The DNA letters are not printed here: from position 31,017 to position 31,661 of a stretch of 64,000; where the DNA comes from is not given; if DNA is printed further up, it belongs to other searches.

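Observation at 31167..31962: Tightly coupled DUF6883-like plus tandem DUF4926 module next to pyrG: a candidate toxin-antitoxin-like or stress module of unknown function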

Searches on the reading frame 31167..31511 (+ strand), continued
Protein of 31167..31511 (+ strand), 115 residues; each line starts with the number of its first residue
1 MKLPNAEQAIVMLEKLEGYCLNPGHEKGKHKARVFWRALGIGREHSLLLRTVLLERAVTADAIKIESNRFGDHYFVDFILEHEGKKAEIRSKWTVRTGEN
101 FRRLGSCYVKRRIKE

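Call 49: find_encoding_contigs(protein=P0006, flank=3000, max_places=3)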
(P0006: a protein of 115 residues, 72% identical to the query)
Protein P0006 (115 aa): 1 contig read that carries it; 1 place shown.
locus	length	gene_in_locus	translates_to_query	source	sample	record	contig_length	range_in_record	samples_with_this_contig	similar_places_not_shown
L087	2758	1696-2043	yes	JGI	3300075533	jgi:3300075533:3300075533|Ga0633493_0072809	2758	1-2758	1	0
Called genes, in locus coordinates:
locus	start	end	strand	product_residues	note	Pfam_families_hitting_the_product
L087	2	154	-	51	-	?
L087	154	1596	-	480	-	PF03062:MBOAT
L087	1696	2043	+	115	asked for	PF21814:DUF6883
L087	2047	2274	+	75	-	PF16277:DUF4926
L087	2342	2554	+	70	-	-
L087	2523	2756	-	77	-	?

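Call 51: search_dna_similar(query=window:31167-31511:+, collection=phages, mode=protein, max_evalue=0.001, max_rows=15)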
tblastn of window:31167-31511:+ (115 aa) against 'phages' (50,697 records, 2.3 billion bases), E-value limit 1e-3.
No match.

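Call 52: search_dna_similar(query=window:31167-31511:+, collection=plasmids, mode=protein, max_evalue=0.001, max_rows=25)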
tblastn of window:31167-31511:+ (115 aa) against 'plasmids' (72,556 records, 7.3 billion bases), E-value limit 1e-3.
Records with a match: 9; places in all: 10; records where one place covers at least 80% of the query: 9.
Best place of each record, by identity: <60% 9.
By first word of the organism name: Rubrobacter 2; Gloeothece 2; Stanieria 1; Pseudanabaena 1; Rahnella 1; Mycobacterium 1; Subdoligranulum 1.
By predicted mobility (MOB-suite, as given by PLSDB): non-mobilizable 5; conjugative 3; mobilizable 1.
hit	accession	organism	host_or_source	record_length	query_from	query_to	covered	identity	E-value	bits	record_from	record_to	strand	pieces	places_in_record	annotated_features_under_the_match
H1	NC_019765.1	Stanieria cyanosphaera PCC 7437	-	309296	3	108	92%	49.1%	8e-24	101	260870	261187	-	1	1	DUF6883 domain-containing protein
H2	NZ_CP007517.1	Rubrobacter radiotolerans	-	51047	2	109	94%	46.3%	3e-24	102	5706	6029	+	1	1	DUF6883 domain-containing protein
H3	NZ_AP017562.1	Pseudanabaena sp. ABRG5-3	-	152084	1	108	94%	39.8%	3e-14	74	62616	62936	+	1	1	DUF6883 domain-containing protein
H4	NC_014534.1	Gloeothece verrucosa PCC 7822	fresh water in rice field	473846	1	108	94%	39.1%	3e-14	74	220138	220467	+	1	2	DUF6883 domain-containing protein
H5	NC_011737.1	Gloeothece citriformis PCC 7424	-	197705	1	108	94%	38.2%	7e-13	70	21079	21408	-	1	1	DUF6883 domain-containing protein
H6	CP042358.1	Rahnella aquatilis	hyacinth,plant,hyacinth bulb, basal ...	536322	3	112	96%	34.2%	9e-8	56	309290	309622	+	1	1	none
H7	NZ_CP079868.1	Mycobacterium sp. SMC-8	Homo sapiens,sputum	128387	2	115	99%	32.2%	1e-7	56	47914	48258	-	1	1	DUF6883 domain-containing protein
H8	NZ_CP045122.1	Rubrobacter marinus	single pure culture,marine sediment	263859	2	110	95%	33.0%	3e-4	45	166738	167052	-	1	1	DUF6883 domain-containing protein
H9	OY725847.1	Subdoligranulum variabile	-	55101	3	112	96%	30.6%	4e-7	54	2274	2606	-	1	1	record has no annotation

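Call 53: get_annotated_region(hit=H2, flank=2000)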
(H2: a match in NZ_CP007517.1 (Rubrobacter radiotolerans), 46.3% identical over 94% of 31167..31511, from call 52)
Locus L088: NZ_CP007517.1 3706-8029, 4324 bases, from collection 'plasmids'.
description: Rubrobacter radiotolerans strain RSPS-4 plasmid 3, complete sequence
organism: Rubrobacter radiotolerans (NCBI taxid 42256)
taxonomy: Bacteria; Actinomycetota; Rubrobacteria; Rubrobacterales; Rubrobacteraceae; Rubrobacter; Rubrobacter radiotolerans
host: -; source: -; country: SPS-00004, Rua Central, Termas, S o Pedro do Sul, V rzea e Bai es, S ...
typing (MOB-suite, as given by PLSDB): non-mobilizable; replicon rep_cluster_254
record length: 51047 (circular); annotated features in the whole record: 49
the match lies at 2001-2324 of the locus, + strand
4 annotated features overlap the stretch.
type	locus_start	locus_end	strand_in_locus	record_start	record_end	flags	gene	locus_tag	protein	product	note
CDS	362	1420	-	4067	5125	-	-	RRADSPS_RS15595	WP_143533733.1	LuxR C-terminal-related transcriptional regulator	GO:0006355 - regulation of DNA-templated transcription [Evidence IEA]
CDS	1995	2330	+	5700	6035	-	-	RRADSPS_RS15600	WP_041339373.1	DUF6883 domain-containing protein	-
CDS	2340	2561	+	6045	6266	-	-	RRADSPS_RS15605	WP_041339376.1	DUF4926 domain-containing protein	-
CDS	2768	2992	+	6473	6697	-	-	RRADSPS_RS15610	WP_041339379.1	hypothetical protein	-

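Call 54: get_annotated_region(hit=H7, flank=2000)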
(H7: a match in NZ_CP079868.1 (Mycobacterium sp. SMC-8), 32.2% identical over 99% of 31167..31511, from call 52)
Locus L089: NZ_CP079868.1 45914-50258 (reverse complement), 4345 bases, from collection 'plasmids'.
description: Mycobacterium sp. SMC-8 plasmid pSMC-8_3, complete sequence
organism: Mycobacterium sp. SMC-8 (NCBI taxid 2857060)
taxonomy: Bacteria; Actinomycetota; Actinomycetes; Mycobacteriales; Mycobacteriaceae; Mycobacterium; Mycobacterium sp. SMC-8
host: -; source: Homo sapiens,sputum; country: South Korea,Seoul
typing (MOB-suite, as given by PLSDB): non-mobilizable
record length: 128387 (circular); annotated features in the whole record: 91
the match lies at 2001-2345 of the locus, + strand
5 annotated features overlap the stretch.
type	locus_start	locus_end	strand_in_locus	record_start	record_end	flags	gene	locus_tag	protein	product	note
CDS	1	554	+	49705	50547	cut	-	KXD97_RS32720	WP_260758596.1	hypothetical protein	-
CDS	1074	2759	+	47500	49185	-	-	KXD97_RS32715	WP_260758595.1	DUF6883 domain-containing protein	-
CDS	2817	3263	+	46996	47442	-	-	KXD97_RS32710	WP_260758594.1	hypothetical protein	-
CDS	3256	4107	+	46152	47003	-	-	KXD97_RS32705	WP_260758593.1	hypothetical protein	-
CDS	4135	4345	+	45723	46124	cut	-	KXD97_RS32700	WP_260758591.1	holo-ACP synthase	-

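Call 55: get_annotated_region(hit=H6, flank=3000)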
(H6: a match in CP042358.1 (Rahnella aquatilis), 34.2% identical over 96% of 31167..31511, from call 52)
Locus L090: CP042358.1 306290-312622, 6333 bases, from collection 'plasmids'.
description: Rahnella aquatilis strain H145 plasmid unnamed1, complete sequence
organism: Rahnella aquatilis (NCBI taxid 34038)
taxonomy: Bacteria; Pseudomonadota; Gammaproteobacteria; Enterobacterales; Yersiniaceae; Rahnella; Rahnella aquatilis
host: -; source: hyacinth,plant,hyacinth bulb, basal plate; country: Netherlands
typing (MOB-suite, as given by PLSDB): non-mobilizable; replicon rep_cluster_1067
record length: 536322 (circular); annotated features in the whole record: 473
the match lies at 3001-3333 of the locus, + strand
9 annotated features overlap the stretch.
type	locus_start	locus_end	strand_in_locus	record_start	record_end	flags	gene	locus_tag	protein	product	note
CDS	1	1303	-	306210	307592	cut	-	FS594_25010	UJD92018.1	GGDEF domain-containing protein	-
CDS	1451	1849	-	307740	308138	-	-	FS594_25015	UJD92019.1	DUF4440 domain-containing protein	-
CDS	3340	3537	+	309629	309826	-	-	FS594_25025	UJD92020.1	DUF4926 domain-containing protein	-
CDS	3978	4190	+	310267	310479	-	-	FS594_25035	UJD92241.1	hypothetical protein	-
CDS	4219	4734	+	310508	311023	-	-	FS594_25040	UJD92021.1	GNAT family N-acetyltransferase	-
CDS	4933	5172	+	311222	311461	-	-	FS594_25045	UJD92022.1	hypothetical protein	-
CDS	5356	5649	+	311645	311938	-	-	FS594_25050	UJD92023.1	hypothetical protein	-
CDS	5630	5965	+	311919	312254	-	-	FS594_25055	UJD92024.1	biofilm development protein AriR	-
CDS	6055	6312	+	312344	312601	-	-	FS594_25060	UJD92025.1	biofilm development protein AriR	-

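Call 57: search_protein_families(library=pfam, proteins=[L089:1074-2756:+, L086:3569-3880:+, L001:1967-3997:+, L001:4631-6208:+], max_evalue=0.001)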
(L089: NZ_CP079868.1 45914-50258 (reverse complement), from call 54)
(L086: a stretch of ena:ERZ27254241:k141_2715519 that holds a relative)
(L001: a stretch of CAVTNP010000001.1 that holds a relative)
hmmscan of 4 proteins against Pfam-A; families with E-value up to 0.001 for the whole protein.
L089:1074-2756:+ (561 aa): 1 family
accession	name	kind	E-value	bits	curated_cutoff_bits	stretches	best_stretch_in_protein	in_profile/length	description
PF21814.2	DUF6883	-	3.8e-20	72.6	27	1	310-418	1-108/110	Domain of unknown function (DUF6883)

L086:3569-3880:+ (104 aa): 1 family
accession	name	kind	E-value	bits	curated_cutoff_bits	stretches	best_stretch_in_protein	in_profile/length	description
PF16277.11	DUF4926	-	4.9e-18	64.7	29.1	1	32-88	1-56/57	Domain of unknown function (DUF4926)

L001:1967-3997:+ (677 aa): 5 families
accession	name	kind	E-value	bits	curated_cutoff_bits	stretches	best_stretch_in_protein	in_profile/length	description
PF00204.31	DNA_gyraseB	-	5.2e-63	212.1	27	1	228-396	1-172/173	DNA gyrase B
PF00986.26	DNA_gyraseB_C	-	1.4e-30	105.7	29.8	1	606-666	3-63/63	DNA gyrase B subunit, carboxyl terminus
PF01751.28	Toprim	-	1e-17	64.5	23.1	1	425-536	1-95/96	Toprim domain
PF02518.31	HATPase_c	-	3.7e-15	56.8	26.4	1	40-141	3-93/111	Histidine kinase-, DNA gyrase B-, and HSP90-like ATPase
PF21249.2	GyrB_hook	-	2.4e-05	24.2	23.7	1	538-551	1-14/29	GyrB, hook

L001:4631-6208:+ (526 aa): 0 families

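Call 75: search_protein_representatives(alignment_id=A1)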
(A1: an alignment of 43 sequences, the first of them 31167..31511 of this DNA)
Query: 43 sequences, 110 profile positions. Proteins with E-value up to 0.001 (for the whole library): 6065; up to 1e-10: 2705; up to 1e-30: 111. The best 150 are listed.
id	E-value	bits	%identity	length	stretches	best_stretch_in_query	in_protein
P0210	1.0e-41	158.1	-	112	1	2-109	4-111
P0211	2.9e-41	156.6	-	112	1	1-110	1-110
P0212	4.4e-41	156.0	-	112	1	1-109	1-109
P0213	1.5e-40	154.3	-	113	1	1-109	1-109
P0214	1.6e-40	154.3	-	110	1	1-109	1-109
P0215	2.2e-40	153.8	-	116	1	1-110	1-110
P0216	3.6e-40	153.1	-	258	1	2-109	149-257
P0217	1.5e-39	151.1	-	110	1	1-109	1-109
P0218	5.2e-39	149.4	-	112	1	1-109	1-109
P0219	5.3e-39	149.3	-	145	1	1-109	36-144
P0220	5.3e-39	149.3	-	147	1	1-109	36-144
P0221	6.8e-39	149.0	-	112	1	1-110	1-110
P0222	1.8e-38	147.6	-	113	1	1-110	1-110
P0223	2.0e-38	147.5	-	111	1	1-110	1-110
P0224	2.1e-38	147.4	-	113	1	1-109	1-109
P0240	1.4e-36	141.5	-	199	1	2-109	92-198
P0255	2.8e-35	137.4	-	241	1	3-108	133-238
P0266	1.2e-34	135.3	-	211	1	3-108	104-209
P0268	1.6e-34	134.9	-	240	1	4-109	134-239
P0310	3.4e-31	124.2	-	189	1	3-105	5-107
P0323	1.3e-30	122.4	-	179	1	3-102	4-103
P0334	4.7e-30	120.5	-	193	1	3-109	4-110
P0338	8.9e-30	119.7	-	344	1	3-109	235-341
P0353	5.2e-29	117.2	-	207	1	1-107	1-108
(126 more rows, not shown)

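Call 77: search_protein_families(library=pfam, proteins=[P0310, P0334, P0323, P0353, P0216, P0255, P0338, P0268, P0240, P0266], max_evalue=0.01)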
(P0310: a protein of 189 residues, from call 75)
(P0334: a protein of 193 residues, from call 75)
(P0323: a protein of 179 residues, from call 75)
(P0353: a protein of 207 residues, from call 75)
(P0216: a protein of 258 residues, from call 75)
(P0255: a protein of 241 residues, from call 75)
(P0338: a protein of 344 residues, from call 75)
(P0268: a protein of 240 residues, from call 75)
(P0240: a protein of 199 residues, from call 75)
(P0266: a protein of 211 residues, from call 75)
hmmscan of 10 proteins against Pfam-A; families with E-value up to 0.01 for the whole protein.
P0310 (189 aa): 2 families
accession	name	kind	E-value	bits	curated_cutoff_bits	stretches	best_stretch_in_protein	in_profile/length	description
PF21814.2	DUF6883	-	3.3e-23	82.5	27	1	5-107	2-104/110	Domain of unknown function (DUF6883)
PF16277.11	DUF4926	-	5.5e-18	64.6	29.1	1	125-180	1-56/57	Domain of unknown function (DUF4926)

P0334 (193 aa): 1 family
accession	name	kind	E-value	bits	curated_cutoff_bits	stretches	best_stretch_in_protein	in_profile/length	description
PF21814.2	DUF6883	-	2.6e-21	76.4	27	1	4-111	2-109/110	Domain of unknown function (DUF6883)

P0323 (179 aa): 1 family
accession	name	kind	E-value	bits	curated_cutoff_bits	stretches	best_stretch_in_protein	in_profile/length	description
PF21814.2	DUF6883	-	1.9e-23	83.2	27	1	4-103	2-101/110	Domain of unknown function (DUF6883)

P0353 (207 aa): 2 families
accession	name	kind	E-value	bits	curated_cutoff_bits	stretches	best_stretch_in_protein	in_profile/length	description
PF21814.2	DUF6883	-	2.2e-24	86.2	27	1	2-108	1-106/110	Domain of unknown function (DUF6883)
PF16277.11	DUF4926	-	1.6e-20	72.7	29.1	1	143-197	2-56/57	Domain of unknown function (DUF4926)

P0216 (258 aa): 1 family
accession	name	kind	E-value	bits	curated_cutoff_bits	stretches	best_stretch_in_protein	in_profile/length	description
PF21814.2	DUF6883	-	2.4e-26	92.6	27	1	149-257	1-108/110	Domain of unknown function (DUF6883)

P0255 (241 aa): 1 family
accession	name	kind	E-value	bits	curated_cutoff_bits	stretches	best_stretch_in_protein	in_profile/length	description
PF21814.2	DUF6883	-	6.1e-28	97.7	27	1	133-240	2-109/110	Domain of unknown function (DUF6883)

P0338 (344 aa): 2 families
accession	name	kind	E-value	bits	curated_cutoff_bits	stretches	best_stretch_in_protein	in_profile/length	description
PF21814.2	DUF6883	-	5.1e-26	91.5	27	1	235-342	2-109/110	Domain of unknown function (DUF6883)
PF04233.19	Phage_Mu_F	-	5.1e-24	85.6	29.6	1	66-165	11-111/112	Phage Mu protein F like protein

P0268 (240 aa): 1 family
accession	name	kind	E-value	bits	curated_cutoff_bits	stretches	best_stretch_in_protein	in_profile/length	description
PF21814.2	DUF6883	-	9.7e-23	81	27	1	135-239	4-108/110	Domain of unknown function (DUF6883)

P0240 (199 aa): 2 families
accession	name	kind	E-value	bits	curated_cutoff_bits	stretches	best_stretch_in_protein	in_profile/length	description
PF21814.2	DUF6883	-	1.9e-28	99.4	27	1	92-198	1-108/110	Domain of unknown function (DUF6883)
PF13756.12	Stimulus_sens_1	-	0.0052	17.7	29.8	0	119-142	18-42/111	Stimulus-sensing domain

P0266 (211 aa): 1 family
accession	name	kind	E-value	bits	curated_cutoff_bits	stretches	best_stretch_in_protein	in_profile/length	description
PF21814.2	DUF6883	-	1.4e-26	93.3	27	1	104-210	2-108/110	Domain of unknown function (DUF6883)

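Call 81: fold_search(model_id=the predicted structure, library=pdb)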
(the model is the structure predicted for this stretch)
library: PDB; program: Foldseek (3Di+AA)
matches with E <= 10: 1181; with E <= 0.001: 1
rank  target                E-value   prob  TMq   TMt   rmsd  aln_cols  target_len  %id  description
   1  6cp8_A                9.3e-04  1.00  0.58  0.43   8.3       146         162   14  Contact-dependent growth inhibition toxin-immunity protein complex from from E. coli 3006 (released 2019-03-13)
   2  6vek_A                1.1e-03  1.00  0.47  0.19   4.1        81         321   18  Contact-dependent growth inhibition toxin-immunity protein complex from from E. coli 3006, full-length (released 2021-01-27)
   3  5u35_B                4.2e-03  0.91  0.29  0.28   7.5        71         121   15  Crystal structure of a de novo designed protein with curved beta-sheet (released 2017-01-25)
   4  5tph_B                8.1e-03  0.60  0.29  0.28  12.9       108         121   14  Crystal structure of a de novo designed protein homodimer with curved beta-sheet (released 2017-01-25)
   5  5tph_A                9.2e-03  0.54  0.29  0.28  12.8       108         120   14  Crystal structure of a de novo designed protein homodimer with curved beta-sheet (released 2017-01-25)
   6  6w90                  1.3e-02  0.51  0.22  0.20   8.6        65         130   23  De novo designed NTF2 fold protein NT-9 (released 2020-08-19)
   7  4n6t                  1.4e-02  0.99  0.34  0.46   2.5        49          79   24  Adhiron: a stable and versatile peptide display scaffold - full length adhiron (released 2014-04-09)
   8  5trv                  1.5e-02  0.63  0.26  0.25   7.9        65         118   12  Crystal structure of a de novo designed protein with curved beta-sheet (released 2017-01-25)
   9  5ts4_C                1.6e-02  0.80  0.29  0.31   7.0        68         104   13  Crystal structure of a de novo designed protein with curved beta-sheet (released 2017-01-25)
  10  9r0t_B                1.7e-02  0.57  0.26  0.28   7.9        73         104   12  De novo designed homodimeric NTF2-like protein with a hydrophobic pocket (released 2025-10-22)
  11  5tpj                  1.8e-02  0.28  0.25  0.23  10.1       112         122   20  Crystal structure of a de novo designed protein with curved beta-sheet (released 2017-01-25)
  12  4lzi                  2.0e-02  0.82  0.33  0.16  11.1        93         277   15  Characterization of Solanum tuberosum Multicystatin and Significance of Core Domains (released 2014-02-26)
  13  6w3w                  2.2e-02  0.82  0.29  0.31   6.5        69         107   20  An enumerative algorithm for de novo design of proteins with diverse pocket structures (released 2020-04-08)
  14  5u35_A                2.2e-02  0.44  0.29  0.27  12.7       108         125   14  Crystal structure of a de novo designed protein with curved beta-sheet (released 2017-01-25)
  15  9r0t_C                2.3e-02  0.44  0.26  0.29  11.6       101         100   11  De novo designed homodimeric NTF2-like protein with a hydrophobic pocket (released 2025-10-22)
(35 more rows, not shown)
